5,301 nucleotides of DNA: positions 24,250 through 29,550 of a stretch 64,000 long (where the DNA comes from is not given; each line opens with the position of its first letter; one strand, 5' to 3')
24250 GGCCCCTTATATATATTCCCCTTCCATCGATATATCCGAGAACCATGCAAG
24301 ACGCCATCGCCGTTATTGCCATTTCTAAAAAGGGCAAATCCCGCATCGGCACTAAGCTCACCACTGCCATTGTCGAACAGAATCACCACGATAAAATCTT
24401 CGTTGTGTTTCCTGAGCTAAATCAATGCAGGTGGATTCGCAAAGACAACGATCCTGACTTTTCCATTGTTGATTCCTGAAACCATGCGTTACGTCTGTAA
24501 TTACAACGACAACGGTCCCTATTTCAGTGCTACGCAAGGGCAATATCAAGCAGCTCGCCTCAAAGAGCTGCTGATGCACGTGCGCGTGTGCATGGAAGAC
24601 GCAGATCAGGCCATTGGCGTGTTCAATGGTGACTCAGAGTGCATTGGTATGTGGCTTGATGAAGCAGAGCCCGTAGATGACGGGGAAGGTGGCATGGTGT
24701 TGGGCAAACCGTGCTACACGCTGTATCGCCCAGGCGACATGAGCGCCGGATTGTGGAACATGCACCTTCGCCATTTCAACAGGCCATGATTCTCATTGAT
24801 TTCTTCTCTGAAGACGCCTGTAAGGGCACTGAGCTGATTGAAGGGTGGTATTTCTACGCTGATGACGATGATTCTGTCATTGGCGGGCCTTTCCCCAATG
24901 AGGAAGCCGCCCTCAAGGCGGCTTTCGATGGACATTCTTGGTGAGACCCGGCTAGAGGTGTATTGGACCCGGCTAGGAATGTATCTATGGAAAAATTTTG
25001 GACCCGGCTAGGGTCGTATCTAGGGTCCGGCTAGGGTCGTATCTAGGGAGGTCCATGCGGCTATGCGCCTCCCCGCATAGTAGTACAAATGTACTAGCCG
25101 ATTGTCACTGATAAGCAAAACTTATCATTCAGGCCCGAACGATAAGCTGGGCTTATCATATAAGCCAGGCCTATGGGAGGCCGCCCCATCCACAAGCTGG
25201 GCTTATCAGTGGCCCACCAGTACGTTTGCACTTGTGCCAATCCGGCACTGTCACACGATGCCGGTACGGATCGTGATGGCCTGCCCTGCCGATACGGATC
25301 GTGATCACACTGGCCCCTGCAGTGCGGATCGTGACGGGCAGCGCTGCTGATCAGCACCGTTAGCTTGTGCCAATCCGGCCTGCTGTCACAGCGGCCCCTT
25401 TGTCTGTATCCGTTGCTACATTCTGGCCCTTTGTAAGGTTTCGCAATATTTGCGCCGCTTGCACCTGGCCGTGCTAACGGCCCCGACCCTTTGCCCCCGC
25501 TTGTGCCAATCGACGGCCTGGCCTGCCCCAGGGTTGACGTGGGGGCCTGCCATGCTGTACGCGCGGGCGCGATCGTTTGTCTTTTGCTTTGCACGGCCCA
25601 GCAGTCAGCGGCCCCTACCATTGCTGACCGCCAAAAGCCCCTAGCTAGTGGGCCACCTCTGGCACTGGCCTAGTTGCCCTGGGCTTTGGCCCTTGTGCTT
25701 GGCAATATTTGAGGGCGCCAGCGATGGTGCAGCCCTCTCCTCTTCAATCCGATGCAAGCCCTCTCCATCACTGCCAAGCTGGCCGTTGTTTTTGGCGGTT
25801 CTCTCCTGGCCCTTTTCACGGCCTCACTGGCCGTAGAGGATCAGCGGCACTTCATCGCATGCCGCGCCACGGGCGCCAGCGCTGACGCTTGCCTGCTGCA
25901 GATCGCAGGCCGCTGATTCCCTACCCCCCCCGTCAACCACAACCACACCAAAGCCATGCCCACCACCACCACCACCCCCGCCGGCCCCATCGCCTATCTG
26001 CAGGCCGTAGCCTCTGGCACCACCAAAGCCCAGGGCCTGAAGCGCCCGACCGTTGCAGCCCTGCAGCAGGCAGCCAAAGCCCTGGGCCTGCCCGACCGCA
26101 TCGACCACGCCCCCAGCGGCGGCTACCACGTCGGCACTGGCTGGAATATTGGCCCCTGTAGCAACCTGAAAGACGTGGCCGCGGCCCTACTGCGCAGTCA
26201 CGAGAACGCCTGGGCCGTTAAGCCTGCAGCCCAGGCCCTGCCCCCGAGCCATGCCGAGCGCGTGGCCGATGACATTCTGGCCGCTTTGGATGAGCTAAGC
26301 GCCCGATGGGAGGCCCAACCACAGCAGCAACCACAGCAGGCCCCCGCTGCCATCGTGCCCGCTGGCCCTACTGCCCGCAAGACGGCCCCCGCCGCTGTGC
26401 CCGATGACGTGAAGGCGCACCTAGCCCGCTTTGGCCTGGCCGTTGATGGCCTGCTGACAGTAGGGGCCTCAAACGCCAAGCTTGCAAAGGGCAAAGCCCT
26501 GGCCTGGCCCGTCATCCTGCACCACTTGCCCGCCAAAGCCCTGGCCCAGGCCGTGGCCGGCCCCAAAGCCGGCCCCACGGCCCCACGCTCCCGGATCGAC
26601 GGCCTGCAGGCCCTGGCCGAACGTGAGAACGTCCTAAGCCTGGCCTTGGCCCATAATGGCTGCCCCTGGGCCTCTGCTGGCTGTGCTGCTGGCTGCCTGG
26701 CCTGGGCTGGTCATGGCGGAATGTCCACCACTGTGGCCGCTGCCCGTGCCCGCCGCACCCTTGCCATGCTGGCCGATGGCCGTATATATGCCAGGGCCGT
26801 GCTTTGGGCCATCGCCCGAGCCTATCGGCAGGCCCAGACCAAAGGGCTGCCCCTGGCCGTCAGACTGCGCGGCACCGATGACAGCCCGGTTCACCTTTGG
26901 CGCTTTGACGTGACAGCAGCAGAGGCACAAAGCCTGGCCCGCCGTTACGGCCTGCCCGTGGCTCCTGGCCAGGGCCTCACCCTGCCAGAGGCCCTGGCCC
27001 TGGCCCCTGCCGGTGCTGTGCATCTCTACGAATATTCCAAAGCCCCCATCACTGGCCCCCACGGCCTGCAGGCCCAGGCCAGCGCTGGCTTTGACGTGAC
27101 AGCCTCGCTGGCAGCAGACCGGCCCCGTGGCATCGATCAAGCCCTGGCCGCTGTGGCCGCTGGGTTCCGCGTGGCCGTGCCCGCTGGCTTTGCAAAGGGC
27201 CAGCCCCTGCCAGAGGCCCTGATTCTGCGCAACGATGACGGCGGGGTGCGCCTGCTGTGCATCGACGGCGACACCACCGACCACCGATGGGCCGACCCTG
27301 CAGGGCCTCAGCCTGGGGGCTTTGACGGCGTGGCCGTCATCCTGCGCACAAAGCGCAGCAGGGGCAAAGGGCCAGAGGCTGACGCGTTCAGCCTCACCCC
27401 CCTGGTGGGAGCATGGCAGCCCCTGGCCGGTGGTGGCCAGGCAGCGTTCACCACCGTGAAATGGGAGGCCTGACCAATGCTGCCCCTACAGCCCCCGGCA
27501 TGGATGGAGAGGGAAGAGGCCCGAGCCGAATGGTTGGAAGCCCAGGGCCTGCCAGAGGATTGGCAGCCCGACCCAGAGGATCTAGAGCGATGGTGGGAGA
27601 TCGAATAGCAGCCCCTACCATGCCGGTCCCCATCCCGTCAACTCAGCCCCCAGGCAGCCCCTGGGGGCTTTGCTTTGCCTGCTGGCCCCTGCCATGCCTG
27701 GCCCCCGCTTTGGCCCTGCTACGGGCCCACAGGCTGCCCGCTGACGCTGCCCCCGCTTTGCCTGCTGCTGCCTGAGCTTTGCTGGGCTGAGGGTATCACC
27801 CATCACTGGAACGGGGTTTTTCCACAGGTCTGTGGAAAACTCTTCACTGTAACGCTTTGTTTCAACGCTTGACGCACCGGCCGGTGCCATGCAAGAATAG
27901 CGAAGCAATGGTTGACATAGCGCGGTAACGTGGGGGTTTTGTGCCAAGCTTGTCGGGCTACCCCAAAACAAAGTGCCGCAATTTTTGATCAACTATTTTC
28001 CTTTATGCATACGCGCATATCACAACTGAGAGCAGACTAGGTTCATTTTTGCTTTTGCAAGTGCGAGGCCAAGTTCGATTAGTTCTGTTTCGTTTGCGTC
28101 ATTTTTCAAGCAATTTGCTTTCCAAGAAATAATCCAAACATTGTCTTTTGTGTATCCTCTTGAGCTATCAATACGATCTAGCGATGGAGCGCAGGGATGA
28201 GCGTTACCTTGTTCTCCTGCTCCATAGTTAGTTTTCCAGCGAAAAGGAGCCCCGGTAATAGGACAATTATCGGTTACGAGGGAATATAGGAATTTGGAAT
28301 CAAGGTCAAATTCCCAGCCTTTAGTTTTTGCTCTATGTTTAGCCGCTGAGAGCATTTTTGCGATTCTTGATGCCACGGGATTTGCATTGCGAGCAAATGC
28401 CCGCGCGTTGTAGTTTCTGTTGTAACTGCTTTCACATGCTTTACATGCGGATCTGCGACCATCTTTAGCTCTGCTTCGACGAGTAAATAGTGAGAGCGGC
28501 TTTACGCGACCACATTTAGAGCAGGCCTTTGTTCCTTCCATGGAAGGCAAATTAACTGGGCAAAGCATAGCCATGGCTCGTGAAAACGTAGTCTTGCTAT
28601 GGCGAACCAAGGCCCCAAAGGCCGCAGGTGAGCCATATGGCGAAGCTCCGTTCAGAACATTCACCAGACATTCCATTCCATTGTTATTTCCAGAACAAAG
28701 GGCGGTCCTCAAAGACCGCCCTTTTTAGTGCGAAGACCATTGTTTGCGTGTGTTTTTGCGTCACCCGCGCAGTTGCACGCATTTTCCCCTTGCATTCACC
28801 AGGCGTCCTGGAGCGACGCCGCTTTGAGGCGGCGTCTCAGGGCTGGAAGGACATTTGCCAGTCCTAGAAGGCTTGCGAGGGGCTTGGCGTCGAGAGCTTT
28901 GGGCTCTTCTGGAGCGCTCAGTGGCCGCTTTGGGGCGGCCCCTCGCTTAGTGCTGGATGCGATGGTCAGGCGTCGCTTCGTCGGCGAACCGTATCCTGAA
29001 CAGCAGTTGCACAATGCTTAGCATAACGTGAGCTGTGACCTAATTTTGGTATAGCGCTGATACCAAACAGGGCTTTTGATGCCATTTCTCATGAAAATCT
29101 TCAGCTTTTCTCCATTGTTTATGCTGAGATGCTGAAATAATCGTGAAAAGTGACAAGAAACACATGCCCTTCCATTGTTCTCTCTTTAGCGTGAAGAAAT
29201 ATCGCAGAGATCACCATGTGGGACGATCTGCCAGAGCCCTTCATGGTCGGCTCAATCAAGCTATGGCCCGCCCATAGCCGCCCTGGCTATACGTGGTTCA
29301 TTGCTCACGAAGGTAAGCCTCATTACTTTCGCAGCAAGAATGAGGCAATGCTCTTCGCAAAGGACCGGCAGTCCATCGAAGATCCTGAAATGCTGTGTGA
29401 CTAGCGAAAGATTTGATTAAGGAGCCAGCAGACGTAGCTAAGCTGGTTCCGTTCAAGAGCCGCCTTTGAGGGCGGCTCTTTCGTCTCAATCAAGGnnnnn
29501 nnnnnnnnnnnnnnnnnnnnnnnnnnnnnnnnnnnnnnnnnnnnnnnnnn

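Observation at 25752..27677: Self-contained GC-rich module (small TM ORF, 505-aa GP88-like ORF, 43-aa ORF, own terminator) inside an otherwise ~50% G+C phage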

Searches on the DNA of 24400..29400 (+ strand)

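Call 84: search_rna_families(source=window, start=24400, end=29400, threshold=evalue, max_evalue=1)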
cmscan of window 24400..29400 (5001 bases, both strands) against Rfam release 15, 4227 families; matches with E-value up to 1: 1.
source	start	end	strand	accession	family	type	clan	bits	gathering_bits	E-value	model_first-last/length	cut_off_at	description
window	24865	24926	+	RF00624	P9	Gene;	-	19.8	43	0.72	1-74/74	no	Pseudomonas sRNA P9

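Call 115: search_dna_similar(query=window:25100-28690:+, collection=plasmids, mode=distant, max_rows=10)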
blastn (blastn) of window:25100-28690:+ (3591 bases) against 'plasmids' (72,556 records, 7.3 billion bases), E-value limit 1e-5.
No match.

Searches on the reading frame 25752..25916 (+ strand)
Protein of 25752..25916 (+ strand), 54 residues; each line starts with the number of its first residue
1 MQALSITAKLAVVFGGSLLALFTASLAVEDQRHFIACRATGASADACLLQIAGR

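Call 4: search_protein_families(library=pfam, proteins=[window:25752-25916:+], max_evalue=0.1)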
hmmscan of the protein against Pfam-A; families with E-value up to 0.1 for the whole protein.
window:25752-25916:+ (54 aa): 0 families

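Call 5: search_protein_families(library=phrogs, proteins=[window:25752-25916:+], max_evalue=0.1)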
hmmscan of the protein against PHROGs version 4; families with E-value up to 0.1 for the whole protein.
window:25752-25916:+ (54 aa): 0 families
